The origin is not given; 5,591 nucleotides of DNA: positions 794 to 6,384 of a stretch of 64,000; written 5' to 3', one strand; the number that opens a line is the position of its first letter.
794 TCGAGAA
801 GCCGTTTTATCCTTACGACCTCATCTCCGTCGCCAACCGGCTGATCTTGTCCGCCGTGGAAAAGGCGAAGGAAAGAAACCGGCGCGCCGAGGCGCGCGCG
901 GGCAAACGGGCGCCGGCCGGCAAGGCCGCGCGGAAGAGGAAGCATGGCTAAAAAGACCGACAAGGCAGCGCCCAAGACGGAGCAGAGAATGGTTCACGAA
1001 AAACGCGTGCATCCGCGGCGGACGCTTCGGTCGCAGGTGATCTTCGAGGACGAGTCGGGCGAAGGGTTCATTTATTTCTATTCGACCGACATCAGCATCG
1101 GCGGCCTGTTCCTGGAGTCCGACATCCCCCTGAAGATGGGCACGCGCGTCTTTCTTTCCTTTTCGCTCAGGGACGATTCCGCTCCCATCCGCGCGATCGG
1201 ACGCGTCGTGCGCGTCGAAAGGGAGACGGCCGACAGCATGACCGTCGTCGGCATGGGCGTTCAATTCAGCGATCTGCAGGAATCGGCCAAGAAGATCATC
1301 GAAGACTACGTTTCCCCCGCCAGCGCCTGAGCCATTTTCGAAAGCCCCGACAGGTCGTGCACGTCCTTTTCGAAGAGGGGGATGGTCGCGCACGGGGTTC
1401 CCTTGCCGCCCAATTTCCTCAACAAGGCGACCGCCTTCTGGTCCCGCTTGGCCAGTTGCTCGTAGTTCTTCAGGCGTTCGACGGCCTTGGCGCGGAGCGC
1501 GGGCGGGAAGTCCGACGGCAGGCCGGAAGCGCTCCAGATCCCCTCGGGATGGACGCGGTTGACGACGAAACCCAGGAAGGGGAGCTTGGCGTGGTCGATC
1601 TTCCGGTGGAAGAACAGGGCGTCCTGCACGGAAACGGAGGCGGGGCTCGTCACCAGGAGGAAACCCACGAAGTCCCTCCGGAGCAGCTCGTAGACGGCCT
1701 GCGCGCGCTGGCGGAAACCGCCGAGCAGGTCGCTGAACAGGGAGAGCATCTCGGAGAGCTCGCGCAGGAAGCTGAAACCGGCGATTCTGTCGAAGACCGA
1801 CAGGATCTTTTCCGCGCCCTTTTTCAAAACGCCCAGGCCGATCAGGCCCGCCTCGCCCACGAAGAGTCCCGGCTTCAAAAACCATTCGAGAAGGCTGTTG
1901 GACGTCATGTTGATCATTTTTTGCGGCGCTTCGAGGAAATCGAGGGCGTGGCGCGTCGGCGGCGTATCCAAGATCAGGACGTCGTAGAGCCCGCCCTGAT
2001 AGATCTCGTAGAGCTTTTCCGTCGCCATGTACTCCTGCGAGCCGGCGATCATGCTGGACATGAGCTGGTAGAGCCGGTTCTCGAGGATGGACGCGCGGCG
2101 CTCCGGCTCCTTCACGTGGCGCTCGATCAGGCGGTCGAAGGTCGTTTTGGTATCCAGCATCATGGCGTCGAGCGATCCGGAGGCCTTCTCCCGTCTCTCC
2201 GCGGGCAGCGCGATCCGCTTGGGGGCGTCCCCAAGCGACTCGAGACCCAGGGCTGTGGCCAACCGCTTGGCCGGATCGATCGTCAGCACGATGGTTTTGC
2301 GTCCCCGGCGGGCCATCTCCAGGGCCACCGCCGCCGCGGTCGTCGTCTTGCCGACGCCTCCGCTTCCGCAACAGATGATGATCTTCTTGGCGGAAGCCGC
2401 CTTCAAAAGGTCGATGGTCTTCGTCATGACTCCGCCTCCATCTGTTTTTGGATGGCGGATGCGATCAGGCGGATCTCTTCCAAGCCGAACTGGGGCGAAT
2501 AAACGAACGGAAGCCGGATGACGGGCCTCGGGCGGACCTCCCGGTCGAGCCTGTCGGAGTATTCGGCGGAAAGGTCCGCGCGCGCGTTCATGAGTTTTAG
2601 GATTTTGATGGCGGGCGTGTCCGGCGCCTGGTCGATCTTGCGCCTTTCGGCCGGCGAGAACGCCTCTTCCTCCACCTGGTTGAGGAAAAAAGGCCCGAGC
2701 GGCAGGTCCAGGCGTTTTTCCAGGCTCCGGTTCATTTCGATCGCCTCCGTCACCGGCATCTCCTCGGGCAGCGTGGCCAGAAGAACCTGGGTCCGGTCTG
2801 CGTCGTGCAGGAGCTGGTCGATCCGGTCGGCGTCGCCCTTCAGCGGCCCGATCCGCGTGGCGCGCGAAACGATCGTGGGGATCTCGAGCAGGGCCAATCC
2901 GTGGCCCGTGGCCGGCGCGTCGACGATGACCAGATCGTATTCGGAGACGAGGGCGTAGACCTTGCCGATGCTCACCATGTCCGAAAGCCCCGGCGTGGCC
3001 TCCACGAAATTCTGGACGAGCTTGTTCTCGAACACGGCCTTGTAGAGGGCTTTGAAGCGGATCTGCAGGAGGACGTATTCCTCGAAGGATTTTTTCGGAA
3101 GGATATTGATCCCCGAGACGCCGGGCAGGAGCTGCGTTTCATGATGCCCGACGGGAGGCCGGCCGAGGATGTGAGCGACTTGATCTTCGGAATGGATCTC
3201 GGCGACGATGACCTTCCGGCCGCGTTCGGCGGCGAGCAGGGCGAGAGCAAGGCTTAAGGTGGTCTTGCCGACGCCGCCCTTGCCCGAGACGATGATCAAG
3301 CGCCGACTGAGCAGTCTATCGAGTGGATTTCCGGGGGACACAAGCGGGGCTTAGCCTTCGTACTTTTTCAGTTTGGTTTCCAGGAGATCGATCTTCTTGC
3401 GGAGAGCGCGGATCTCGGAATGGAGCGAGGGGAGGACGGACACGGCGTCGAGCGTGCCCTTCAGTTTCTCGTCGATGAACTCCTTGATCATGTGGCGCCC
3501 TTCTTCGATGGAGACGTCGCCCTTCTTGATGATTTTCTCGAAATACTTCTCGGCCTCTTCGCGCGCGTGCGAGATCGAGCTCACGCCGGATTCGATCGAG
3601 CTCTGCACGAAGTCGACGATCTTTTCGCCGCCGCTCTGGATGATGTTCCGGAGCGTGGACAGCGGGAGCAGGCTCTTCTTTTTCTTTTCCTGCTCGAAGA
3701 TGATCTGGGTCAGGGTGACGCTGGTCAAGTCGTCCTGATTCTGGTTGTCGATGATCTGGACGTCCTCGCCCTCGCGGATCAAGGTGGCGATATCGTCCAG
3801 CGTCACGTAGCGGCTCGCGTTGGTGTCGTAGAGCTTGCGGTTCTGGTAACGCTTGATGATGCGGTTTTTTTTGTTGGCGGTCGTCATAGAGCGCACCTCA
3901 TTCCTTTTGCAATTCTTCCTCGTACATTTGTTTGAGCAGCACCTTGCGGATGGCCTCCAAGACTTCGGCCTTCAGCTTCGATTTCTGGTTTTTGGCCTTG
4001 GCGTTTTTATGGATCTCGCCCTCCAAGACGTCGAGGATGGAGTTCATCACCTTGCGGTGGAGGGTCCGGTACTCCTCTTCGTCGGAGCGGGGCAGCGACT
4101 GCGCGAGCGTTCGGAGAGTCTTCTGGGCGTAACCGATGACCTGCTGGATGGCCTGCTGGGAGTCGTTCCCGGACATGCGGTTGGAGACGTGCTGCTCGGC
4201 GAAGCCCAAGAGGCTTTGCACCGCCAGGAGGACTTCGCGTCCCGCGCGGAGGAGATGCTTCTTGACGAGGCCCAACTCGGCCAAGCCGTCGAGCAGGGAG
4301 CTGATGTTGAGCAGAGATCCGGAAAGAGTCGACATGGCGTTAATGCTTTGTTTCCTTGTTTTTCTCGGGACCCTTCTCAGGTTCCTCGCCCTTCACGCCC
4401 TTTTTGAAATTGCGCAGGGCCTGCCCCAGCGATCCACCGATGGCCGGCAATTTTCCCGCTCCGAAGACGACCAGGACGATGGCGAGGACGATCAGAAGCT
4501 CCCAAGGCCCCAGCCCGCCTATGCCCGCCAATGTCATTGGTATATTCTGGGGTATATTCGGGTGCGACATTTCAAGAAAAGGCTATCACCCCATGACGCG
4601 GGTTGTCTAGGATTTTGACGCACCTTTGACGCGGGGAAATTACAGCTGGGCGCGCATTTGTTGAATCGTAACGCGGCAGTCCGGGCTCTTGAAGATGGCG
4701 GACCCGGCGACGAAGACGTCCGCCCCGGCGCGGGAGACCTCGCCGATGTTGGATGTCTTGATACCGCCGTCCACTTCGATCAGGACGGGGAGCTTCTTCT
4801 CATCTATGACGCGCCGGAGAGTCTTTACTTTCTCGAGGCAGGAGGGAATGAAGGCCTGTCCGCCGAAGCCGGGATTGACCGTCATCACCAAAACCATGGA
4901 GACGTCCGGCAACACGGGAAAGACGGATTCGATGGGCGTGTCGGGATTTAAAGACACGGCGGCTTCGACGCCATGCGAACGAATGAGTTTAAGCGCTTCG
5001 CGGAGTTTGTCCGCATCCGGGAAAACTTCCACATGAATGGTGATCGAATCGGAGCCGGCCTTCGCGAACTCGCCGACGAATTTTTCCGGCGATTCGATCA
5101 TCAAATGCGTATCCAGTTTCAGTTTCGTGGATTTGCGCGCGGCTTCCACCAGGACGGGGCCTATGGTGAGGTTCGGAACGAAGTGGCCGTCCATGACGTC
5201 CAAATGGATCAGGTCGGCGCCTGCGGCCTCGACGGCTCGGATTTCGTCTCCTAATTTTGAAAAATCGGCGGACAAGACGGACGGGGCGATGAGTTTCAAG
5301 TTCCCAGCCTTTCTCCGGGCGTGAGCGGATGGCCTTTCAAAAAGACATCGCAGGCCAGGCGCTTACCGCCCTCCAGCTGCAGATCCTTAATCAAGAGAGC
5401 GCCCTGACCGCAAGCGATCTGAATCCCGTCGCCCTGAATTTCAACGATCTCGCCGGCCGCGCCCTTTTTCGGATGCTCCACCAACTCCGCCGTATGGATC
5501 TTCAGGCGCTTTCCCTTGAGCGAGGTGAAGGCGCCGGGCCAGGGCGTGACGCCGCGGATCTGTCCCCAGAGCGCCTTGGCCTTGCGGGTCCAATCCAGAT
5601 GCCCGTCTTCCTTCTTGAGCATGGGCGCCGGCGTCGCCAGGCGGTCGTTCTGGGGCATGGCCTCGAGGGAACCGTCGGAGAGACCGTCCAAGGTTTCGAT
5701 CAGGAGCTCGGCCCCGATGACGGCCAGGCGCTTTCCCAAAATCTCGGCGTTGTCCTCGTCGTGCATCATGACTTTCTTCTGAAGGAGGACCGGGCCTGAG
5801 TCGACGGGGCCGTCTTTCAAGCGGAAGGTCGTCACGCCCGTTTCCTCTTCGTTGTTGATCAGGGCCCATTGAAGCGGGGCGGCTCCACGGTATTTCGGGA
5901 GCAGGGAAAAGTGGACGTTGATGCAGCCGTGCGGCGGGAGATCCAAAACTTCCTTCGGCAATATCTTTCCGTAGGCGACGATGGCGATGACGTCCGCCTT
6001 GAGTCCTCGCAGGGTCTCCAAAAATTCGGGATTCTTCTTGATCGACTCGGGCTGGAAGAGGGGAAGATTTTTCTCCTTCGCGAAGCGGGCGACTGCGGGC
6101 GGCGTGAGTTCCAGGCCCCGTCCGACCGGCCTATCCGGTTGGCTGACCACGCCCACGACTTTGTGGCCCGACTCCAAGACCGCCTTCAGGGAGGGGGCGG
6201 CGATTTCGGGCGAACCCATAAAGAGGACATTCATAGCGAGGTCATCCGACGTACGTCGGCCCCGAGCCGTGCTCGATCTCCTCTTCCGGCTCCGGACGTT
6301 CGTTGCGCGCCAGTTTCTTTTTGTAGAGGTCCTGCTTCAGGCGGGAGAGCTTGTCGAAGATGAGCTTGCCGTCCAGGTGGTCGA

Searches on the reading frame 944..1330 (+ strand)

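Call 81: search_protein_families(library=pfam, proteins=[window:944-1330:+], max_evalue=0.0001)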
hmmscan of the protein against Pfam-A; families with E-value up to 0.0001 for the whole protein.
window:944-1330:+ (128 aa): 1 family
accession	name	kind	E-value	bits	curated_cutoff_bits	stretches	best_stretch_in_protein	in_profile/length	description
PF07238.19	PilZ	-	4.3e-16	59.6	22.5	1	19-123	1-100/102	PilZ domain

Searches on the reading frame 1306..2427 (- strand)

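Call 79: search_protein_families(library=pfam, proteins=[window:1306-2427:-], max_evalue=0.0001)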
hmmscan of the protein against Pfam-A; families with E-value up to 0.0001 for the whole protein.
window:1306-2427:- (373 aa): 5 families
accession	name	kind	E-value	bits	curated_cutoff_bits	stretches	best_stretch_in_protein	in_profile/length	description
PF02374.21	ArsA_ATPase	-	8.7e-26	91.3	24.3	1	15-174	2-151/305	Anion-transporting ATPase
PF13614.12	AAA_31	-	8.4e-12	45.8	27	1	14-161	2-131/177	AAA domain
PF01656.29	CbiA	-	3.2e-10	40.5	25.4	1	16-295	1-86/125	CobQ/CobB/MinD/ParA nucleotide binding domain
PF10609.15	ParA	-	1.6e-09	38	27.1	1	14-51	4-41/246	NUBPL iron-transfer P-loop NTPase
PF00448.28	SRP54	-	8.3e-05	22.7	22.7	0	15-68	2-54/196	SRP54-type protein, GTPase domain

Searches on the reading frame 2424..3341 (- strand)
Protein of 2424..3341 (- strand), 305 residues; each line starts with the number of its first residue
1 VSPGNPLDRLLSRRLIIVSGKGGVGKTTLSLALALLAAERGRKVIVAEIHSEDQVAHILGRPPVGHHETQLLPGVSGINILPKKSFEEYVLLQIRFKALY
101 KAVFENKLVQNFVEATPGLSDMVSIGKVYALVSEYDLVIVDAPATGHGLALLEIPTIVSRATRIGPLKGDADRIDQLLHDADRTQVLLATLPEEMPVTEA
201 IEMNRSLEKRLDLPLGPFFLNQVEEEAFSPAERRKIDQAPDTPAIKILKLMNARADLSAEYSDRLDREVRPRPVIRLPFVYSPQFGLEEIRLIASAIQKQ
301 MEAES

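Call 79: search_protein_families(library=pfam, proteins=[window:2424-3341:-], max_evalue=0.0001)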
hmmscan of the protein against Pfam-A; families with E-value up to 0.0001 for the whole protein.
window:2424-3341:- (305 aa): 5 families
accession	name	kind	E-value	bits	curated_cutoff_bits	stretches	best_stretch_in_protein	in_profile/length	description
PF02374.21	ArsA_ATPase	-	7.6e-25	88.2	24.3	1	14-161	2-151/305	Anion-transporting ATPase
PF01656.29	CbiA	-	4.5e-10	40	25.4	1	15-186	1-70/125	CobQ/CobB/MinD/ParA nucleotide binding domain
PF13614.12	AAA_31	-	3.5e-07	30.8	27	1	16-144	5-127/177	AAA domain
PF10609.15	ParA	-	2.3e-06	27.7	27.1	1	14-47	5-38/246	NUBPL iron-transfer P-loop NTPase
PF20720.3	nSTAND3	-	4.1e-05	23.8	27.2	1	8-54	12-56/155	Novel STAND NTPase 3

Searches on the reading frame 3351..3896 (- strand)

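Call 79: search_protein_families(library=pfam, proteins=[window:3351-3896:-], max_evalue=0.0001)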
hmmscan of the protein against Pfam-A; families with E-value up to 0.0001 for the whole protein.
window:3351-3896:- (181 aa): 1 family
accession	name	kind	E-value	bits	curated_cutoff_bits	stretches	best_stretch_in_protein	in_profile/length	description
PF07879.16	PHB_acc_N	-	5.9e-28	97.2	25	1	13-72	1-60/61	PHB/PHA accumulation regulator DNA-binding domain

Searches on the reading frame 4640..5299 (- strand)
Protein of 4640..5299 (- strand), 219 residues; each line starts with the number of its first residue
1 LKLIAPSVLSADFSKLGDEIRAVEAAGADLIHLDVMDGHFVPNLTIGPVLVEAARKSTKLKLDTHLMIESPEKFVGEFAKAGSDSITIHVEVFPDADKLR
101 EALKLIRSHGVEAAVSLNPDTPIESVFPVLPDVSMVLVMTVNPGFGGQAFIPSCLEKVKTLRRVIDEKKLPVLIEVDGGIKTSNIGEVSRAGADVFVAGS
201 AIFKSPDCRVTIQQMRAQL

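Call 79: search_protein_families(library=pfam, proteins=[window:4640-5299:-], max_evalue=0.0001)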
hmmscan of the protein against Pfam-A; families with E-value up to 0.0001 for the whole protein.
window:4640-5299:- (219 aa): 2 families
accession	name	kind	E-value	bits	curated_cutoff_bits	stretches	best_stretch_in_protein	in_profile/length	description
PF00834.25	Ribul_P_3_epim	-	6.9e-79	264.3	21.1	1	4-203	2-198/198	Ribulose-phosphate 3 epimerase family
PF01729.25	QRPTase_C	-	2.2e-05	24.7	23.1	0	156-205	112-161/169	Quinolinate phosphoribosyl transferase, C-terminal domain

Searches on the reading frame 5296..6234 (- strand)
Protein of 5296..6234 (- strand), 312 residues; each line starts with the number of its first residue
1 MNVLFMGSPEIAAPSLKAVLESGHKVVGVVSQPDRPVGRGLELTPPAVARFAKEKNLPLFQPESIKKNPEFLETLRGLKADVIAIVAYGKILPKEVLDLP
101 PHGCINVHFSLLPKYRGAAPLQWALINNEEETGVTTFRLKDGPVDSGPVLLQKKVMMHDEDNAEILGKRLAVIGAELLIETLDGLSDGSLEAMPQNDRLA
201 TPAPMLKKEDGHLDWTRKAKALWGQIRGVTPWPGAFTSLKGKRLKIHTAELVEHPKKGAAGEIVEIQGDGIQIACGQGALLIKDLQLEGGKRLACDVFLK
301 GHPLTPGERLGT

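Call 79: search_protein_families(library=pfam, proteins=[window:5296-6234:-], max_evalue=0.0001)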
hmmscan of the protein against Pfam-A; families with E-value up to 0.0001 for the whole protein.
window:5296-6234:- (312 aa): 2 families
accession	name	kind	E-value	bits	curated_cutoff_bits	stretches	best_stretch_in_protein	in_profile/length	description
PF00551.24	Formyl_trans_N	-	7.1e-39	133.9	26.1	1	2-182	2-181/181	Formyl transferase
PF02911.23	Formyl_trans_C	-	1.4e-29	102.6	21.1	1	206-302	2-99/100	Formyl transferase, C-terminal domain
